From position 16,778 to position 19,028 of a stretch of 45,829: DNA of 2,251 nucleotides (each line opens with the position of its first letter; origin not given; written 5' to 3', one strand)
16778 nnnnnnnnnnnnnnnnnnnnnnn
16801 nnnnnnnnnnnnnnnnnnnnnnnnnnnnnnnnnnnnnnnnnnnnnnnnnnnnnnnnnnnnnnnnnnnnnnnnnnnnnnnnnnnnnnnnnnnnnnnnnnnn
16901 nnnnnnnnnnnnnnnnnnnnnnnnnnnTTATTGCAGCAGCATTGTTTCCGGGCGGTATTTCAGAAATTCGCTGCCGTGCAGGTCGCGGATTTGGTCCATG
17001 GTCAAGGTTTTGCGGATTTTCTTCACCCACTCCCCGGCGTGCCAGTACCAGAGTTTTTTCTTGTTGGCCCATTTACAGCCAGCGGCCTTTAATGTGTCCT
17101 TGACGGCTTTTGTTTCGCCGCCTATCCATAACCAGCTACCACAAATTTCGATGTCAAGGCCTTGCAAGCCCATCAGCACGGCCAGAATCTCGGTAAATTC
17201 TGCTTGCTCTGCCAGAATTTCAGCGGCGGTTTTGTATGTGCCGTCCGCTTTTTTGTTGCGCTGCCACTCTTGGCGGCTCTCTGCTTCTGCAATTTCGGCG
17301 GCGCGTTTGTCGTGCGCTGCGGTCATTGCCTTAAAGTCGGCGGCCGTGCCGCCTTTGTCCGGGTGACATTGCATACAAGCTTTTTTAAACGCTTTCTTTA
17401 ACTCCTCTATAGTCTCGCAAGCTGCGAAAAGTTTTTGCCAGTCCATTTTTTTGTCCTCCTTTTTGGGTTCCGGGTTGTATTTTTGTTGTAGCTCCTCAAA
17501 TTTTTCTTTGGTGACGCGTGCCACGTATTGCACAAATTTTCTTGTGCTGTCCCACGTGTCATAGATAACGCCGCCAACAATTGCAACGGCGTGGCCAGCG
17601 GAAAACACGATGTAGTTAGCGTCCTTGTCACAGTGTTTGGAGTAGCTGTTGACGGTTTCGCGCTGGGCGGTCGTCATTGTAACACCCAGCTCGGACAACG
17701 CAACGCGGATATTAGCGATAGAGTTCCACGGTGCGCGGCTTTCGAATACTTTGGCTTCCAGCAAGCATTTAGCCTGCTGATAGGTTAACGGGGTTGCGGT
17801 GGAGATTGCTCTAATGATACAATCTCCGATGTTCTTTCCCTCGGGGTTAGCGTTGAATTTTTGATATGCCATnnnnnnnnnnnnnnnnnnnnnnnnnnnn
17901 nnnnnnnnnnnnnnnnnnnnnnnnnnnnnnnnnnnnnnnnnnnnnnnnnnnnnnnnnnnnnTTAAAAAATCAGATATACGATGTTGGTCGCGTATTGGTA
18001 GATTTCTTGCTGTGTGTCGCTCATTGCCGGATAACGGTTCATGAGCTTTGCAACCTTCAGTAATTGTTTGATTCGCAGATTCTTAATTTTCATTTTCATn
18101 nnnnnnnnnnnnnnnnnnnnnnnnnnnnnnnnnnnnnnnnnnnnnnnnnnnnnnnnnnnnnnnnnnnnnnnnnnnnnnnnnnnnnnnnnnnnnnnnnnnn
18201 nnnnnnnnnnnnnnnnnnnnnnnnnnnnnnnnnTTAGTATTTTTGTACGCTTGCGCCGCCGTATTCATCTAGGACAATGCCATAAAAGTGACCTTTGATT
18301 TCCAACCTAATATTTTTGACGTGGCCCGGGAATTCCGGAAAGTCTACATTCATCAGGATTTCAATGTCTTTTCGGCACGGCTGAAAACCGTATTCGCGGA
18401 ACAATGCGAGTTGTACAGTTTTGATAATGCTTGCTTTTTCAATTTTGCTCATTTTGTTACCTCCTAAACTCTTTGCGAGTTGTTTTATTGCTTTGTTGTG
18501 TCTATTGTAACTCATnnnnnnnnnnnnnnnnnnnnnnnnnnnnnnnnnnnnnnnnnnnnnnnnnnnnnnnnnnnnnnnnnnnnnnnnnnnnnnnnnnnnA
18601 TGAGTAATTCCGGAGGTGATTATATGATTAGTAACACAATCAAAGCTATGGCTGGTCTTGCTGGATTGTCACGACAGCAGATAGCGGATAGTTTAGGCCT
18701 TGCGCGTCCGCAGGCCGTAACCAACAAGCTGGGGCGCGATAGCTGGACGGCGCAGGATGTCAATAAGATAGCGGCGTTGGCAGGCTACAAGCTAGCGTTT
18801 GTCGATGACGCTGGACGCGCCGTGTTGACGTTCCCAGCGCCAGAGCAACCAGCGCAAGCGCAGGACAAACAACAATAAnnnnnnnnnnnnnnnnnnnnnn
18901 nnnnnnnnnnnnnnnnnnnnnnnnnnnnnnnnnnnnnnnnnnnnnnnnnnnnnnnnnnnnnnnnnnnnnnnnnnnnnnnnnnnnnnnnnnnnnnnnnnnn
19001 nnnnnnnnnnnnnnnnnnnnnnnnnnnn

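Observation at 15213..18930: Self-contained inverted accessory cassette with its own Xre switch, between the early and packaging modules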

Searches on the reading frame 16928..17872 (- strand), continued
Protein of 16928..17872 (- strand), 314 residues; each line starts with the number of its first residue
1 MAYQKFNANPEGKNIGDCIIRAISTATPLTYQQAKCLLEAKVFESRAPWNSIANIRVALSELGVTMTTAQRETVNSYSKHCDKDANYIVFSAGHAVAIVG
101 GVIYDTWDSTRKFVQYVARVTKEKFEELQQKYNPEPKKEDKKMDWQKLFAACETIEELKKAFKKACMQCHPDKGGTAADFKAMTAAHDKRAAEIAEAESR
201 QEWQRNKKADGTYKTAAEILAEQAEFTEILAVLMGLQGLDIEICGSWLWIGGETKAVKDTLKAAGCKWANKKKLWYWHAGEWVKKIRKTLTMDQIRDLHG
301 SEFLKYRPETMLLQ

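Call 25: predict_structure(alignment_id=A1)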
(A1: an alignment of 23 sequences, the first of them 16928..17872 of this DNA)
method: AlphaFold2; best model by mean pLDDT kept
length: 314 residues; sequences in the alignment: 23
mean_pLDDT: 83.7   pTM: 0.46
mean pLDDT of the five models: 83.7, 82.1, 82.0, 81.0, 80.3
residues with pLDDT >= 90: 110; 70-90: 170; 50-70: 23; < 50: 11
segments of 3 or more residues with pLDDT < 50: 138-141, 308-314
pLDDT, mean of each block of 10 residues (from residue 1): 75 80 93 90 83 92 93 90 94 91 89 95 93 65 79 82 81 75 88 83 76 83 84 84 88 92 93 88 68 83 64 35
secondary structure, 60 per line:
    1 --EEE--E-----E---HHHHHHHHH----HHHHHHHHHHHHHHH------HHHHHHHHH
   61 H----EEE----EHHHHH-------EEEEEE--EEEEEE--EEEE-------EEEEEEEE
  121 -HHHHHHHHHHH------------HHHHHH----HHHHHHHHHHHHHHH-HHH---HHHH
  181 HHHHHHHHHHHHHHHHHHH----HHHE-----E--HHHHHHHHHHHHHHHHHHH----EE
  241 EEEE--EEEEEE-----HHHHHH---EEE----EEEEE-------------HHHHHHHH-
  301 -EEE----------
elements in order: E3-5 H18-26 H31-45 H52-61 E66-68 H74-78 E86-91 E94-99 E102-105 E113-120 H122-132 H145-150 H155-169 H177-199 H216-234 E239-244 E247-252 H258-263 E267-269 E274-278 H292-299 E302-304

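Call 29: fold_search(model_id=the predicted structure, library=pdb)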
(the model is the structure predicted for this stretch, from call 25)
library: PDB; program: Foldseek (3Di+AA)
matches with E <= 10: 302; with E <= 0.001: 0
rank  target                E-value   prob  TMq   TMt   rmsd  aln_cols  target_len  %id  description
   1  8t4y_A                2.1e-02  0.23  0.11  0.08  20.3       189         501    7  Human HCN1 F186C S264C C309A bound to cAMP, reconstituted in LMNG + SPL (released 2024-06-19)
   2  9l9u_A                2.1e-02  0.21  0.14  0.07  20.9       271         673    9  Arabidopsis GORK WT1 (released 2025-07-16)
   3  6uqf_A                4.3e-02  0.21  0.12  0.08  19.4       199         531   12  Human HCN1 channel in a hyperpolarized conformation (released 2019-12-11)
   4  8t4m_A                5.7e-02  0.15  0.12  0.08  19.6       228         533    9  Closed human HCN1 F186C S264C bound to cAMP, reconstituted in LMNG + SPL (released 2024-06-12)
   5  6v9z_A                6.1e-02  0.30  0.22  0.11  20.5       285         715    8  Cryo-EM structure of PCAT1 bound to its CtA peptide substrate (released 2020-01-22)
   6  6pgv_A                6.8e-02  0.77  0.23  0.42  10.7       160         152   16  Human Josephin-2 in complex with ubiquitin (released 2019-10-23)
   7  6uqg_A                8.2e-02  0.14  0.12  0.08  19.8       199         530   11  Human HCN1 channel Y289D mutant (released 2019-12-11)
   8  8t50_A                9.2e-02  0.16  0.12  0.09  20.6       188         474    9  Open human HCN1 F186C S264C bound to cAMP, reconstituted in LMNG + SPL (released 2024-07-03)
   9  1y4h_A                1.2e-01  0.54  0.21  0.34   7.1       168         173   13  Wild type staphopain-staphostatin complex (released 2005-01-18)
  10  5jon_B                1.3e-01  0.28  0.13  0.09  11.7       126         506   11  Crystal structure of the unliganded form of HCN2 CNBD (released 2016-11-30)
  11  5gvx                  1.5e-01  0.60  0.16  0.13   6.1        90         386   14  Structural insight into dephosphorylation by Trehalose 6-phosphate Phosphatase (OtsB2) from Mycobacterium Tuberculosis (released 2017-09-27)
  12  4j6l_A                2.0e-01  0.21  0.12  0.22   9.1       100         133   13  Crystal structure of calcium2+-free wild-type CD23 lectin domain (crystal form C) (released 2013-08-28)
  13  8fe2_A                2.2e-01  0.28  0.14  0.11  18.8       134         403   18  Structure of J-PKAc chimera complexed with Aplithianine A (released 2023-10-18)
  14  4wo7_A                2.2e-01  0.05  0.12  0.13  16.8       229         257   14  Crystal Structure of PrsA from Bacillus subtilis (released 2014-12-24)
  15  4j6l_B                2.5e-01  0.20  0.12  0.22   8.7       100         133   12  Crystal structure of calcium2+-free wild-type CD23 lectin domain (crystal form C) (released 2013-08-28)
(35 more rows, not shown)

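Call 33: find_related_loci(query=A1, collection=genome_contigs, flank=8000)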
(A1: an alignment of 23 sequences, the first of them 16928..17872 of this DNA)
Query A1 (314 aa) in genome_contigs; peptide patterns used: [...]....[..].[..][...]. (x = any residue, [..] = any of these).
277 stretches matched a pattern; 242 encode a relative of the query (tblastn E <= 1e-3); the best 80 are kept; 80 distinct loci.
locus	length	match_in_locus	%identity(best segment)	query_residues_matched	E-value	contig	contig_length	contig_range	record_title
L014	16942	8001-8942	79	1-314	6e-175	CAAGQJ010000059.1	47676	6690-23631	MAG TPA_asm: Bacilli bacterium, isolate HGM10836, WGS project CAAGQJ010000000 data, contig: SRS820617_35_k75_308816, who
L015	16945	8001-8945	78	1-314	7e-174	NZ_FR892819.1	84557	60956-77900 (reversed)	Phascolarctobacterium succinatutens CAG:287, whole genome shotgun sequence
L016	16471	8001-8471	50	147-305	9e-48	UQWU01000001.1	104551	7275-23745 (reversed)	uncultured Phascolarctobacterium sp. isolate UMGS717 genome assembly, contig: NODE_66_length_104551_cov_9.49242, whole g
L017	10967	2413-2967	40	113-305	4e-38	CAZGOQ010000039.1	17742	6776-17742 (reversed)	MAG TPA_asm: uncultured Oscillospiraceae bacterium isolate SRP222994_co1_141 genome assembly, contig: NODE_6587_length_1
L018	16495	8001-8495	38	134-305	7e-37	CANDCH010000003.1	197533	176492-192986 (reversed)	MAG TPA_asm: uncultured bacterium isolate ERR6760080_bin.39_metawrap_v1.3_MAG genome assembly, contig: ERZ12802742.50, w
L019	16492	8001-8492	39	132-305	2e-36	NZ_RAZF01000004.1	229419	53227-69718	Acutalibacter sp. 1XD8-33 Scaffold4_1, whole genome shotgun sequence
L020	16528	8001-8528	41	129-312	1e-35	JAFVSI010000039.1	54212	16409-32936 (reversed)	MAG: Clostridia bacterium isolate RGIG5350 Sheep_Colon-3__c965, whole genome shotgun sequence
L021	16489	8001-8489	44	132-307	7e-35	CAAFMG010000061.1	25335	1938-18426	MAG TPA_asm: uncultured Oscillospiraceae bacterium, isolate HGM13047, WGS project CAAFMG010000000 data, contig: SRS15968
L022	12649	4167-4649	39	142-312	1e-34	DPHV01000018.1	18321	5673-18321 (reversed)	MAG TPA_asm: Ruminococcus sp. isolate UBA11463 contig_9133, whole genome shotgun sequence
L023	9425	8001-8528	40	133-313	7e-34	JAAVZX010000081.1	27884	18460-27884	MAG: Oscillibacter sp. isolate ABMPRH_166_1 k141_1458774, whole genome shotgun sequence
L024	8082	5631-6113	38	142-312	1e-33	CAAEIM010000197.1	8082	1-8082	MAG TPA_asm: Clostridia bacterium, isolate HGM12926, WGS project CAAEIM010000000 data, contig: ERS473294_68_k99_110145,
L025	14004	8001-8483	37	142-312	4e-33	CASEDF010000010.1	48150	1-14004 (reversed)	uncultured bacterium isolate O72_L2_361361_idba_bin.42 genome assembly, contig: O72_L2_361361_idba_bin.42.fa_scaffold_71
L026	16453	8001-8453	43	147-302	3e-33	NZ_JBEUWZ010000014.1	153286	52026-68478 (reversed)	MAG: Oscillibacter sp. isolate NK-OSC NODE_35_length_153286_cov_26.158917, whole genome shotgun sequence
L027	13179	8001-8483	37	142-312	3e-33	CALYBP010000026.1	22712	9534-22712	MAG: uncultured Ruminococcus sp. isolate BRZ_PQ__bin62 genome assembly, contig: BRZ_PQ__NODE_3082_length_22712_cov_12.01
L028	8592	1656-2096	41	148-304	6e-33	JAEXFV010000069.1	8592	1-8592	MAG: Bacillota bacterium isolate OH_HBB_28 k127_1601480, whole genome shotgun sequence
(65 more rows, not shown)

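Call 39: fold_search(model_id=the predicted structure, library=viral)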
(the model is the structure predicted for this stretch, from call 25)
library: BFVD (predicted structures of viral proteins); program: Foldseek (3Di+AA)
matches with E <= 10: 436; with E <= 0.001: 18
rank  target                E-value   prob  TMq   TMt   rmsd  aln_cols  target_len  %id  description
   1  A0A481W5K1            2.5e-09  1.00  0.25  0.46   9.5       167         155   21  Molecular chaperone [Fusobacterium phage Fnu1]
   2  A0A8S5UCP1            1.1e-07  1.00  0.34  0.30   3.0       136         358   27  Uncharacterized protein [Siphoviridae sp. ctgN495]
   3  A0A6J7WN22            3.4e-07  1.00  0.30  0.70   3.2       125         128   24  Uncharacterized protein [uncultured Caudovirales phage]
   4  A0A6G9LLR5            1.9e-06  1.00  0.32  0.50   5.2       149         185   23  Uncharacterized protein [Enterococcus phage vipetofem]
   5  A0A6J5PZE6            2.8e-06  1.00  0.34  0.69   3.8       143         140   21  Thioesterase domain-containing protein [uncultured Caudovirales phage]
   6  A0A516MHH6            4.0e-06  1.00  0.32  0.65   3.4       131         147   17  (no name in the UniProt tables at hand)
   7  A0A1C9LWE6            5.1e-06  1.00  0.22  0.43   7.6       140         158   21  (no name in the UniProt tables at hand)
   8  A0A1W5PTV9            7.2e-06  1.00  0.31  0.63   3.9       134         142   22  (no name in the UniProt tables at hand)
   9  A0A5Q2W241            1.1e-05  1.00  0.31  0.76   4.7       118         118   19  (no name in the UniProt tables at hand)
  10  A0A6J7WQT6            1.3e-05  1.00  0.27  0.38  17.9       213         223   11  Uncharacterized protein [uncultured Caudovirales phage]
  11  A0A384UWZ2            2.3e-05  1.00  0.33  0.68   3.3       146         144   18  (no name in the UniProt tables at hand)
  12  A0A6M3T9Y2            4.2e-05  1.00  0.29  0.67   3.5       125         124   14  Uncharacterized protein [Sphingomonas phage Kharn]
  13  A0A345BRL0            4.4e-05  1.00  0.29  0.72   2.8       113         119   24  (no name in the UniProt tables at hand)
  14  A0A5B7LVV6            7.5e-05  1.00  0.28  0.52   2.8       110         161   20  Uncharacterized protein [Pseudomonas phage ITTPL]
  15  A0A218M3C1            8.0e-05  1.00  0.27  0.53   3.5       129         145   22  Uncharacterized protein [Acidovorax phage ACP17]
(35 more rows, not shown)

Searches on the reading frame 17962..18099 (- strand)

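Call 5: search_protein_families(library=pfam, proteins=[window:17962-18099:-], max_evalue=1)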
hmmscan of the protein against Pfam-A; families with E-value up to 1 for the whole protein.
window:17962-18099:- (45 aa): 1 family
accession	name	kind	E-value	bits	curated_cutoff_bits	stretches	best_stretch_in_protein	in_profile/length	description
PF18561.7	Regnase_1_C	-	0.046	13.9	25.7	1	16-31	22-37/46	Endoribonuclease Regnase 1/ ZC3H12 C-terminal domain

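Call 6: search_protein_families(library=phrogs, proteins=[window:17962-18099:-], max_evalue=0.01)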
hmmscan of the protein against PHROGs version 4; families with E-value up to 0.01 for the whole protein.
window:17962-18099:- (45 aa): 0 families

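Call 16: search_protein_families(library=ncbifam, proteins=[window:17962-18099:-], max_evalue=0.1)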
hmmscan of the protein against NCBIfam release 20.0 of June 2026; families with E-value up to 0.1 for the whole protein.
window:17962-18099:- (45 aa): 0 families

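Call 17: search_protein_families(library=padloc, proteins=[window:17962-18099:-], max_evalue=0.1)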
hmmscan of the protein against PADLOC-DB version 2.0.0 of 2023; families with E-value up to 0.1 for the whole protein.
window:17962-18099:- (45 aa): 0 families

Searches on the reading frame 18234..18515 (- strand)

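Call 5: search_protein_families(library=pfam, proteins=[window:18234-18515:-], max_evalue=1)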
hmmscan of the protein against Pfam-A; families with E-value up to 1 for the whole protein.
window:18234-18515:- (93 aa): 1 family
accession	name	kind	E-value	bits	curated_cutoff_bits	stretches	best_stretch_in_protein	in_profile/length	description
PF14659.12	Phage_int_SAM_3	-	0.17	12.5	22.6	1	2-35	21-55/58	Phage integrase, N-terminal SAM-like domain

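Call 6: search_protein_families(library=phrogs, proteins=[window:18234-18515:-], max_evalue=0.01)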
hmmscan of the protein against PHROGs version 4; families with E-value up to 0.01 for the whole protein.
window:18234-18515:- (93 aa): 1 family
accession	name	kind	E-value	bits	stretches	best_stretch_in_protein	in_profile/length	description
phrog_22421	-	unknown function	0.00096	20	1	19-73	29-83/153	-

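Call 16: search_protein_families(library=ncbifam, proteins=[window:18234-18515:-], max_evalue=0.1)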
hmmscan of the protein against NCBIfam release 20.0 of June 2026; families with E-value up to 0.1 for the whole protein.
window:18234-18515:- (93 aa): 0 families

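Call 17: search_protein_families(library=padloc, proteins=[window:18234-18515:-], max_evalue=0.1)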
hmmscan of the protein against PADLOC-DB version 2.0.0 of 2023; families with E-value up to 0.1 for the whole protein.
window:18234-18515:- (93 aa): 0 families

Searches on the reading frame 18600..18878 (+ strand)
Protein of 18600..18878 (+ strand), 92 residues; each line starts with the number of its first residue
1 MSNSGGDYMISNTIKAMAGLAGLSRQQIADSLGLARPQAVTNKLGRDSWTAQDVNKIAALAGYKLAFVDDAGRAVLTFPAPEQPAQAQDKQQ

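Call 5: search_protein_families(library=pfam, proteins=[window:18600-18878:+], max_evalue=1)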
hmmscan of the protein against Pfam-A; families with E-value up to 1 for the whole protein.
window:18600-18878:+ (92 aa): 1 family
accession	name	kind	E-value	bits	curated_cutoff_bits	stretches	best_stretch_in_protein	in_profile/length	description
PF00325.26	Crp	-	0.054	13.7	21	1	23-36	3-16/32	Bacterial regulatory proteins, crp family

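Call 6: search_protein_families(library=phrogs, proteins=[window:18600-18878:+], max_evalue=0.01)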
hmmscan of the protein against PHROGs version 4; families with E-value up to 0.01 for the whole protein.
window:18600-18878:+ (92 aa): 2 families
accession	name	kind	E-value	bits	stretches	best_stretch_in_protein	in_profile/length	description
phrog_38278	-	unknown function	6.6e-05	24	1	10-71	18-78/180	-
phrog_2328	-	transcription regulation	0.002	18.9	1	20-65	26-71/128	transcriptional repressor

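Call 16: search_protein_families(library=ncbifam, proteins=[window:18600-18878:+], max_evalue=0.1)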
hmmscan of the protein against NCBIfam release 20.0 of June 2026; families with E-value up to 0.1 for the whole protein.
window:18600-18878:+ (92 aa): 0 families

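Call 17: search_protein_families(library=padloc, proteins=[window:18600-18878:+], max_evalue=0.1)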
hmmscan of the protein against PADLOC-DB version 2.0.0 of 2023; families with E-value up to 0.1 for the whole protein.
window:18600-18878:+ (92 aa): 0 families

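Call 63: search_solved_structures(query=A4, max_evalue=1, show_alignments=1)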
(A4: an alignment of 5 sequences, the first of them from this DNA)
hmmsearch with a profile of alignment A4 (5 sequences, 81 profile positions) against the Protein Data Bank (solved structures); distinct sequences matched with E-value up to 1: 7.
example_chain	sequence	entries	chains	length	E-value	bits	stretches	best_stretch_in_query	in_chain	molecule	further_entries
6ft5_A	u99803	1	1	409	0.017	18.4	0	5-25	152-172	alphaRep A3_A3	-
6uvu_A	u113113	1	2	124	0.065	16.5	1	8-38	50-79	ArsR family transcriptional regulator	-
4ich_A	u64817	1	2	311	0.099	16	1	7-76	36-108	Transcriptional regulator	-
3ltj_A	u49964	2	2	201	0.2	15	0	5-25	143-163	AlphaRep-4 | bA3-2: binder of A3 protein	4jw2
3ltm_A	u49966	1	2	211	0.24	14.7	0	5-25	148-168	Alpha-Rep4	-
6fsq_A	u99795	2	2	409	0.5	13.7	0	5-25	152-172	alphaRep A3_bGFPD | A3_bGFPD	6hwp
4cxf_A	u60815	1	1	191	0.96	12.8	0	9-40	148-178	RNA POLYMERASE SIGMA FACTOR CNRH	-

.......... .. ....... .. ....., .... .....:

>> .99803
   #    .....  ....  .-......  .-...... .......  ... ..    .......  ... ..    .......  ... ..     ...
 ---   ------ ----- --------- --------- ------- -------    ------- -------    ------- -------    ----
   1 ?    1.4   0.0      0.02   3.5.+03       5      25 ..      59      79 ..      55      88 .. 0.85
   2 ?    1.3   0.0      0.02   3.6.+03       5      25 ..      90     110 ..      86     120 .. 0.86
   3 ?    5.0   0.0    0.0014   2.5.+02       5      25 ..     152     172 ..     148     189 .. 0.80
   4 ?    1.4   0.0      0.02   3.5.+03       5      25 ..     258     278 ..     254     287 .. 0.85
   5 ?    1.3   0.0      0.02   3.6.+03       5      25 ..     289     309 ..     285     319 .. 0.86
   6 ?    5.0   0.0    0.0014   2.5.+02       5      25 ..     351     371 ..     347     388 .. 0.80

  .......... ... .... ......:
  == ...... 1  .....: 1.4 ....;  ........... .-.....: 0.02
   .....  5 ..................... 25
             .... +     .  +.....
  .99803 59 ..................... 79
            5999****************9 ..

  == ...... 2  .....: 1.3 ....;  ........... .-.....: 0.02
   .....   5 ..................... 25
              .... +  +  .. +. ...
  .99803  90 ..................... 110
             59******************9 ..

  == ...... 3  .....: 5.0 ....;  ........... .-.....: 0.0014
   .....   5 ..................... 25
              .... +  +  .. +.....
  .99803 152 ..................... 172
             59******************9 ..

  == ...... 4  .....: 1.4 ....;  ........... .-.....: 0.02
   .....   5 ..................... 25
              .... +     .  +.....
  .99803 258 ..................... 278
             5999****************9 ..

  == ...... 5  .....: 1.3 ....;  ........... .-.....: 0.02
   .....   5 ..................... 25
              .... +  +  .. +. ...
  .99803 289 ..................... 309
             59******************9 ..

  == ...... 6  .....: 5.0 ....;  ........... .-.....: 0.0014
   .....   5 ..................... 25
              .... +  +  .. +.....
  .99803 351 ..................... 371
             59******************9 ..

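Call 64: search_protein_families(library=pfam, alignment_id=A4, max_evalue=1)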
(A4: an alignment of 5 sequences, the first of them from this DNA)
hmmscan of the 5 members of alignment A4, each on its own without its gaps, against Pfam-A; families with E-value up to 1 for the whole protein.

A. member 1, seq(84 aa): 1 family
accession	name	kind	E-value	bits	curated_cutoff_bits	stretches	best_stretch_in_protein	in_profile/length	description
PF00325.26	Crp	-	0.047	13.9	21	1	15-28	3-16/32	Bacterial regulatory proteins, crp family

B. families by the number of members that match (of 5 scanned): 14 families
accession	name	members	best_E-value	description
PF07022.19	Phage_CI_repr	3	3.6e-06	Bacteriophage CI repressor helix-turn-helix domain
PF20075.5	DUF6471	2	0.00074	Domain of unknown function (DUF6471)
PF13443.12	HTH_26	2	0.0029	Cro/C1-type HTH DNA-binding domain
PF00325.26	Crp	2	0.047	Bacterial regulatory proteins, crp family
PF13744.12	HTH_37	1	0.00021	Helix-turn-helix domain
PF19107.5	DUF5794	1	0.0097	Family of unknown function (DUF5794)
PF01381.28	HTH_3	1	0.026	Helix-turn-helix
PF20432.4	Xre-like-HTH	1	0.039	Antitoxin Xre-like helix-turn-helix domain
PF13670.12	PepSY_2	1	0.06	Peptidase propeptide and YPEB domain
PF25211.1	DUF7839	1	0.11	Domain of unknown function (DUF7839)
PF15798.10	PRAS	1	0.12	Proline-rich AKT1 substrate 1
PF12840.13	HTH_20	1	0.15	Helix-turn-helix domain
PF08281.18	Sigma70_r4_2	1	0.17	Sigma-70, region 4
PF08940.17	DUF1918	1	0.17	Domain of unknown function (DUF1918)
